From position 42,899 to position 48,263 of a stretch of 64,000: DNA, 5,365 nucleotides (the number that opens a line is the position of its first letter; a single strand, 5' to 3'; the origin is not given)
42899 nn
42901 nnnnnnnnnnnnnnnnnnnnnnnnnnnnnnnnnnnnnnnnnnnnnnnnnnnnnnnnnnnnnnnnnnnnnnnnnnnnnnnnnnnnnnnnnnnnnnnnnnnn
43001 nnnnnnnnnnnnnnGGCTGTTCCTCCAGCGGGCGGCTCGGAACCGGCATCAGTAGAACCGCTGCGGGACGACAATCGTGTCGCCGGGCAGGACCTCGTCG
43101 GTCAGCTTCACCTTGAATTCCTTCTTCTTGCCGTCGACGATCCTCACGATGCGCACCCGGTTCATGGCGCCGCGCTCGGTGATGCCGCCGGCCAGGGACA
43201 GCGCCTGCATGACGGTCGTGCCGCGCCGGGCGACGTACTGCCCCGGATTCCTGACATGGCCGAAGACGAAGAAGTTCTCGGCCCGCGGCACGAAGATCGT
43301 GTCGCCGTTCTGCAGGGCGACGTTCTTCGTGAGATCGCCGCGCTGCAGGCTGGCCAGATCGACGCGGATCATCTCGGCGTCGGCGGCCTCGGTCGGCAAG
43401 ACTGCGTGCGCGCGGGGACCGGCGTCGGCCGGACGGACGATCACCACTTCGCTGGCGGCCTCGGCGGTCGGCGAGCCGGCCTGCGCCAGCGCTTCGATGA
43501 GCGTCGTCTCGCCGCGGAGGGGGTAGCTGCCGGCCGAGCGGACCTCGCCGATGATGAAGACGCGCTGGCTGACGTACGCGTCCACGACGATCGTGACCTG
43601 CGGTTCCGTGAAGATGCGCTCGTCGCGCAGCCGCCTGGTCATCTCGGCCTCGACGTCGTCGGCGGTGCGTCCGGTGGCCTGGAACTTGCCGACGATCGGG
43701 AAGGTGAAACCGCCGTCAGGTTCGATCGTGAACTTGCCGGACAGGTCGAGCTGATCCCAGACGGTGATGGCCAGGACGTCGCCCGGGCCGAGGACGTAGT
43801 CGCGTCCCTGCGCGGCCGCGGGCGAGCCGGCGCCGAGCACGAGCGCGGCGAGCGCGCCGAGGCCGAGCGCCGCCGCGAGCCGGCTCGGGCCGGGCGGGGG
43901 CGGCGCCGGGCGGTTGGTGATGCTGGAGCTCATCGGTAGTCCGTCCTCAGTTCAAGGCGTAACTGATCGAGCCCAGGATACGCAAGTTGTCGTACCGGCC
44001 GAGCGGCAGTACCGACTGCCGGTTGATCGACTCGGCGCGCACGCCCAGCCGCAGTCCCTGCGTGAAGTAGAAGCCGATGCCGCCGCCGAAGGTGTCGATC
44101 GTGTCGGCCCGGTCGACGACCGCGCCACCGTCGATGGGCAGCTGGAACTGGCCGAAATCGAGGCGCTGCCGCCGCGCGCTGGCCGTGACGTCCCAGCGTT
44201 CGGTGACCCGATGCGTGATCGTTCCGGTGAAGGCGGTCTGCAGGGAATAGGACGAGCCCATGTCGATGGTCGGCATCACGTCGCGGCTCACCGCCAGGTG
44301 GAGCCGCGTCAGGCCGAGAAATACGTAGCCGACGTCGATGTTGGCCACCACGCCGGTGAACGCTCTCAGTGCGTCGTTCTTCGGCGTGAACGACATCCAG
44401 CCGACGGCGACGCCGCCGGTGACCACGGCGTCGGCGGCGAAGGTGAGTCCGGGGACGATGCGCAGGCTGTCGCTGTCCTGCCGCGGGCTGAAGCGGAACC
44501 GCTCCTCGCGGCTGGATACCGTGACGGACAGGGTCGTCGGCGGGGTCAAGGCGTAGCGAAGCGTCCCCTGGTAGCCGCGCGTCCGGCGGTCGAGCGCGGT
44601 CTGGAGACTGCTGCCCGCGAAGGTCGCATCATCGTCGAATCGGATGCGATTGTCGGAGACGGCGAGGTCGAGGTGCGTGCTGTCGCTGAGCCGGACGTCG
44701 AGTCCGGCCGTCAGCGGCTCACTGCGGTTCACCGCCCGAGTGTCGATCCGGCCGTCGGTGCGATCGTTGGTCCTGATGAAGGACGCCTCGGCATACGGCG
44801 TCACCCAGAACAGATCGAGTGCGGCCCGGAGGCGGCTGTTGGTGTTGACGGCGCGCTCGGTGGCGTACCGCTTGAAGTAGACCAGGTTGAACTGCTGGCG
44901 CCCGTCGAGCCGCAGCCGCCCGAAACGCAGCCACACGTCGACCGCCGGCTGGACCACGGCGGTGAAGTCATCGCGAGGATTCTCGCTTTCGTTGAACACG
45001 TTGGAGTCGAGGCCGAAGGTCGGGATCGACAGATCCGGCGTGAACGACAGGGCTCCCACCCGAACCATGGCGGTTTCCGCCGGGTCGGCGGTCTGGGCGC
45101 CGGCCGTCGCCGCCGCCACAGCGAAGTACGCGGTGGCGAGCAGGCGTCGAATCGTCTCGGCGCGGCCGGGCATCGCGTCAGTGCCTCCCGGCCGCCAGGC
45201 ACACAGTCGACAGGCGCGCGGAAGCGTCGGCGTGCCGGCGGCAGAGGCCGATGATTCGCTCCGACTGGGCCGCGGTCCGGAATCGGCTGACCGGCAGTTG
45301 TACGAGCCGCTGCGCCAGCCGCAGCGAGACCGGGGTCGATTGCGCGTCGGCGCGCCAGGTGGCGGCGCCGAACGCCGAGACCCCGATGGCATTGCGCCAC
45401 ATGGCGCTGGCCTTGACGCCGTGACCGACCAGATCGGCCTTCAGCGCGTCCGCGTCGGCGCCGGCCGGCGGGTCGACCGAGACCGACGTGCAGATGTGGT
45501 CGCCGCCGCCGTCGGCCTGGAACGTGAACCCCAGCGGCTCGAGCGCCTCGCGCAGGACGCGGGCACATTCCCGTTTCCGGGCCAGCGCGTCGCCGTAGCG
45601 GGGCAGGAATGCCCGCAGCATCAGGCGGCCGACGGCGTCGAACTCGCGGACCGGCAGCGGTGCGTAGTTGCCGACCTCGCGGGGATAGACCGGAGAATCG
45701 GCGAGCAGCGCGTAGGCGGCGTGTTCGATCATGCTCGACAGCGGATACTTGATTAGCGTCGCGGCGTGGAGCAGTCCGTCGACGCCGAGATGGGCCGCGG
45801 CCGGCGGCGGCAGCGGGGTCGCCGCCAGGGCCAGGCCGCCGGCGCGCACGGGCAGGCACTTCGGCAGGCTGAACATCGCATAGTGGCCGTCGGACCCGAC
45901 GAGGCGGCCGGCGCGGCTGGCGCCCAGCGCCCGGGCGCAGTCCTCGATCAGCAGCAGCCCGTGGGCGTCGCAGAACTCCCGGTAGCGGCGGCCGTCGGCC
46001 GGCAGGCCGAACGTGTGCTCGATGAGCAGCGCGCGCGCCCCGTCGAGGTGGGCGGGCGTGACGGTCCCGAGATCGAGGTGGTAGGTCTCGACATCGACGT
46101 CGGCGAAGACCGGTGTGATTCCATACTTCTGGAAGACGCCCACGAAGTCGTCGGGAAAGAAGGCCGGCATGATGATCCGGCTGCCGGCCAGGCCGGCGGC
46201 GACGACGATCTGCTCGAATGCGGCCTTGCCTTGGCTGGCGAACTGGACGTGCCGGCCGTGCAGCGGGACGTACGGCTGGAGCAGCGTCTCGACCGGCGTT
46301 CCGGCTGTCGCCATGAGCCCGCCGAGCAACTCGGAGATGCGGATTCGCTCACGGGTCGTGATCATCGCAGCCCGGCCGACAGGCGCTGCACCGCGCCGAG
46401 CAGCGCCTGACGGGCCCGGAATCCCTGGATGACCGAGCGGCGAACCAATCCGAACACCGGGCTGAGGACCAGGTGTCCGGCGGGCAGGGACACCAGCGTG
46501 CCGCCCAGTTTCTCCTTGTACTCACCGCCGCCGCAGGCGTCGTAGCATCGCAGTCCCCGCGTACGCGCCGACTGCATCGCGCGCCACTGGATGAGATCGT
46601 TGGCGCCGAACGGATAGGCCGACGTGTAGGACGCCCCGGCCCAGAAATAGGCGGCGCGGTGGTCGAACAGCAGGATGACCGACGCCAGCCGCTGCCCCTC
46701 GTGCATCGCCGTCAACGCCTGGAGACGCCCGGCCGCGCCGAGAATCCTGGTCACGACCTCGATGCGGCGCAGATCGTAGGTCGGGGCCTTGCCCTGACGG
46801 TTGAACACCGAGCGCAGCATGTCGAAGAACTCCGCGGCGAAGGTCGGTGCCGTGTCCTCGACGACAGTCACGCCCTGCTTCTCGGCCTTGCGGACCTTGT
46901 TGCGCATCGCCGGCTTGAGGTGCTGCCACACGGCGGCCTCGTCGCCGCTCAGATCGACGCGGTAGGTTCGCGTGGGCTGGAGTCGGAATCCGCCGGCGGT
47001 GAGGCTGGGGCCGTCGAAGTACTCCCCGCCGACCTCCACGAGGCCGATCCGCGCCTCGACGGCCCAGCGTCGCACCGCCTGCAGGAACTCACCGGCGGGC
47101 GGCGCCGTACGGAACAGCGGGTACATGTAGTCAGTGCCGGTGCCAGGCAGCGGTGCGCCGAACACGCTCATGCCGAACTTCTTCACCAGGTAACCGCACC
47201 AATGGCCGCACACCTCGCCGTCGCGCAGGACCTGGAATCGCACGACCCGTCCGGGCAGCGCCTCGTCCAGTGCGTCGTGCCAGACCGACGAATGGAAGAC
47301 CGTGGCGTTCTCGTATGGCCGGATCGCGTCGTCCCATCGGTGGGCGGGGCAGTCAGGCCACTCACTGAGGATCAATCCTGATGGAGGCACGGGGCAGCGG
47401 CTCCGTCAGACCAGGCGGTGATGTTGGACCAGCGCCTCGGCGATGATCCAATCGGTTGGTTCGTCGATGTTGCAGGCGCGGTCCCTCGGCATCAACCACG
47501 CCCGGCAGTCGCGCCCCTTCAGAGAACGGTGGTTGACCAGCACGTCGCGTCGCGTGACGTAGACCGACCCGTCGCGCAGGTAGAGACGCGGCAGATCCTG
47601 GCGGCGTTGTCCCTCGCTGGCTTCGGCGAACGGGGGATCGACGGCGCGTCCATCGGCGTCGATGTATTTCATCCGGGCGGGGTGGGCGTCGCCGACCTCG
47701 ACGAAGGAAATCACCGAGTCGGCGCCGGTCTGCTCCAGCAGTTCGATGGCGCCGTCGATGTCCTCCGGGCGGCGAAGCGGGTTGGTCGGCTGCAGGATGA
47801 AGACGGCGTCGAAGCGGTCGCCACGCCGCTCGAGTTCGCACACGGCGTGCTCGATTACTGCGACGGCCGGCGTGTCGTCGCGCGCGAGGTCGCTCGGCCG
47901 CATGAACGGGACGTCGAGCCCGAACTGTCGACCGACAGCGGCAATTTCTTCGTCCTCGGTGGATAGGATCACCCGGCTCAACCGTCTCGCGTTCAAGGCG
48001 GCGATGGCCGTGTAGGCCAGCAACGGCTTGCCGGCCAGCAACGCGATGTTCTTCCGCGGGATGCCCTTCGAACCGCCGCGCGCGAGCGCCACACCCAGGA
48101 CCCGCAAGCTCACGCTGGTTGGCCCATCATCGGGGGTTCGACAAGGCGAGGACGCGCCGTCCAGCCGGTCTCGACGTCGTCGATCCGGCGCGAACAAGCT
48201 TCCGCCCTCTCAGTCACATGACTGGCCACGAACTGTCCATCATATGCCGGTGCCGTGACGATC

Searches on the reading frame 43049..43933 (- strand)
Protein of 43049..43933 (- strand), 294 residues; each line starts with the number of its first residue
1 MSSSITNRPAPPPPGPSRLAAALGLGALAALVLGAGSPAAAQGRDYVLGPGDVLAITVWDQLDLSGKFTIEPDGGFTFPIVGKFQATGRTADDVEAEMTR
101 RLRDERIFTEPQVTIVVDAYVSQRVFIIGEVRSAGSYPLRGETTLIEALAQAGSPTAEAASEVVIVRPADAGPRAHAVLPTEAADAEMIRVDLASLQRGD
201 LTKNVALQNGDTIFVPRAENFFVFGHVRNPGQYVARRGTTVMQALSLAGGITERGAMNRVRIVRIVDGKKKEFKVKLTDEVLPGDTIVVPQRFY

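Call 18: search_protein_families(library=pfam, proteins=[window:43049-43933:-], max_evalue=0.001)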
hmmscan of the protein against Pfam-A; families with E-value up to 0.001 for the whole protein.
window:43049-43933:- (294 aa): 3 families
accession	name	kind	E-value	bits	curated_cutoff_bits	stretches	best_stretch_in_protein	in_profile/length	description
PF10531.15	SLBB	-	1.7e-21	76.2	27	2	221-268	2-49/55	SLBB domain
PF02563.21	Poly_export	-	4.6e-21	75.2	28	1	41-117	2-76/77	Polysaccharide biosynthesis/export protein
PF22461.2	SLBB_2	-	1.8e-20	73.2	27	2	123-215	1-79/79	SLBB domain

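Call 42: search_protein_families(library=ncbifam, proteins=[window:43049-43933:-], max_evalue=0.00001)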
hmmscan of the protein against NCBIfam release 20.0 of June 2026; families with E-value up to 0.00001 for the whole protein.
window:43049-43933:- (294 aa): 4 families
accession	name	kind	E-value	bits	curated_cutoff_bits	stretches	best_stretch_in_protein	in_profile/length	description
TIGR03028.1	EpsE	equivalog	1.1e-47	162.4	262.65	1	45-290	1-235/239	polysaccharide export protein EpsE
TIGR03027.2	pepcterm_export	equivalog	5.1e-37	127.1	180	2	45-217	2-166/169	XrtA/PEP-CTERM system exopolysaccharide export protein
NF011658.0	PRK15078.1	subfamily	1.3e-27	96.6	333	1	45-269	84-307/380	polysaccharide export protein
NF041843.1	EpsY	equivalog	6.3e-24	84.3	320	1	39-172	46-177/211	exopolysaccharide export protein EpsY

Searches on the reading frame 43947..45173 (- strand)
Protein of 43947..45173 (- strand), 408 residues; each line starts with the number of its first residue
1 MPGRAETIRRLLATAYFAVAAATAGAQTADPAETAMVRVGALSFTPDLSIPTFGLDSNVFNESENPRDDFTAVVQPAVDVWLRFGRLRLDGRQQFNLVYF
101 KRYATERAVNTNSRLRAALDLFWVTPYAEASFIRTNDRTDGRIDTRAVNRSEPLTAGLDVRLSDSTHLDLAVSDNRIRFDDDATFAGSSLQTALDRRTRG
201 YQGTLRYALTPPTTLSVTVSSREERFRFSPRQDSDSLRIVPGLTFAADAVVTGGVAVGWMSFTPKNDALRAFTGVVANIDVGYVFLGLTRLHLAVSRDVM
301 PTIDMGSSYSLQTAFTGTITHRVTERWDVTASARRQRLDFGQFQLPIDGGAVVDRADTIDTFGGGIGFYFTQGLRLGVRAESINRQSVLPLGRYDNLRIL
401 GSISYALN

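Call 18: search_protein_families(library=pfam, proteins=[window:43947-45173:-], max_evalue=0.001)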
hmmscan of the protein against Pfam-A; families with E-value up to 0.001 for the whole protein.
window:43947-45173:- (408 aa): 1 family
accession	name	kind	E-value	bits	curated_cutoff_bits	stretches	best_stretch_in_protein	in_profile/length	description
PF10082.15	BBP2_2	-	4.4e-20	72.3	23.7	1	31-397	2-368/378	Putative beta-barrel porin 2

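Call 42: search_protein_families(library=ncbifam, proteins=[window:43947-45173:-], max_evalue=0.00001)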
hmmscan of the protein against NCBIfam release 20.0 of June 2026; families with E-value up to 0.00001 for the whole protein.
window:43947-45173:- (408 aa): 1 family
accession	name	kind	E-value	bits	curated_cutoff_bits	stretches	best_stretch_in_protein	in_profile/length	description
TIGR03014.2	EpsL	equivalog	6.5e-12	45.2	275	1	124-396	100-374/385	XrtB/PEP-CTERM-associated polysaccharide biosynthesis outer membrane protein EpsL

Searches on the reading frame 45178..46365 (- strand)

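Call 18: search_protein_families(library=pfam, proteins=[window:45178-46365:-], max_evalue=0.001)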
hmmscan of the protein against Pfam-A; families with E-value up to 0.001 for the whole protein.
window:45178-46365:- (395 aa): 1 family
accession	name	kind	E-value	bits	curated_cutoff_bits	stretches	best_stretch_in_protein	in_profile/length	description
PF01041.23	DegT_DnrJ_EryC1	-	7.5e-23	81.8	19.8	1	38-166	40-169/360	DegT/DnrJ/EryC1/StrS aminotransferase family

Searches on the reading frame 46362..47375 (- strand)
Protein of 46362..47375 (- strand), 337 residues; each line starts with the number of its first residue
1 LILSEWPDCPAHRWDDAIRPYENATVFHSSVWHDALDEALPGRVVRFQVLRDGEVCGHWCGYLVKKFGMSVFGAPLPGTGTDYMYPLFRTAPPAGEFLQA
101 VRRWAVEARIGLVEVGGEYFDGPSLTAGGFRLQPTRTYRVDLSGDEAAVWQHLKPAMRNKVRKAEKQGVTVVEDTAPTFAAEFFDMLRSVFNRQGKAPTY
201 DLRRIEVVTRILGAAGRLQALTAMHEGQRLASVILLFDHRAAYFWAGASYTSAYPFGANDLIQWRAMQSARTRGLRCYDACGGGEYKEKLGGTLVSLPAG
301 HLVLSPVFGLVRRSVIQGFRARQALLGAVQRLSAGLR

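Call 18: search_protein_families(library=pfam, proteins=[window:46362-47375:-], max_evalue=0.001)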
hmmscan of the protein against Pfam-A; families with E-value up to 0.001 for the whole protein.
window:46362-47375:- (337 aa): 2 families
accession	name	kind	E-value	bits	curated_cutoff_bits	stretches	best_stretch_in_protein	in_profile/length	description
PF13480.13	Acetyltransf_6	-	1.1e-16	61.7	22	1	157-285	7-139/143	Acetyltransferase (GNAT) domain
PF02388.22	FemAB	-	4e-08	33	24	0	229-281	307-359/406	FemAB family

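Call 42: search_protein_families(library=ncbifam, proteins=[window:46362-47375:-], max_evalue=0.00001)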
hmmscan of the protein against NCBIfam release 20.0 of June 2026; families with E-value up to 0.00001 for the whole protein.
window:46362-47375:- (337 aa): 1 family
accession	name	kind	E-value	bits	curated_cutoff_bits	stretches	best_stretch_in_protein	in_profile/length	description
TIGR03019.1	pepcterm_femAB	equivalog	3.9e-17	62.3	260.35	1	13-279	2-257/330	FemAB family XrtA/PEP-CTERM system-associated protein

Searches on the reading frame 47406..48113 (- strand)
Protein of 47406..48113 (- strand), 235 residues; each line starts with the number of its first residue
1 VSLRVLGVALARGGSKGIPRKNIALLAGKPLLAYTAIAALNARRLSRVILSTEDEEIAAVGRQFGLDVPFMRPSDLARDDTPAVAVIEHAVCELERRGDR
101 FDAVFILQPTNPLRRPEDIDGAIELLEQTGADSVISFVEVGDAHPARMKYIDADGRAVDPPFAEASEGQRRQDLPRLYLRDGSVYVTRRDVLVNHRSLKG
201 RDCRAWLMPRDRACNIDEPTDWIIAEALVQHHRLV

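Call 18: search_protein_families(library=pfam, proteins=[window:47406-48113:-], max_evalue=0.001)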
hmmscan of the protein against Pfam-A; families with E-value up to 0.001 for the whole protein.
window:47406-48113:- (235 aa): 1 family
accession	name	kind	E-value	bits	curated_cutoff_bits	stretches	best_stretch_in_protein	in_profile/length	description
PF02348.25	CTP_transf_3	-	8.9e-20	71.9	22.6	1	10-143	5-132/217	Cytidylyltransferase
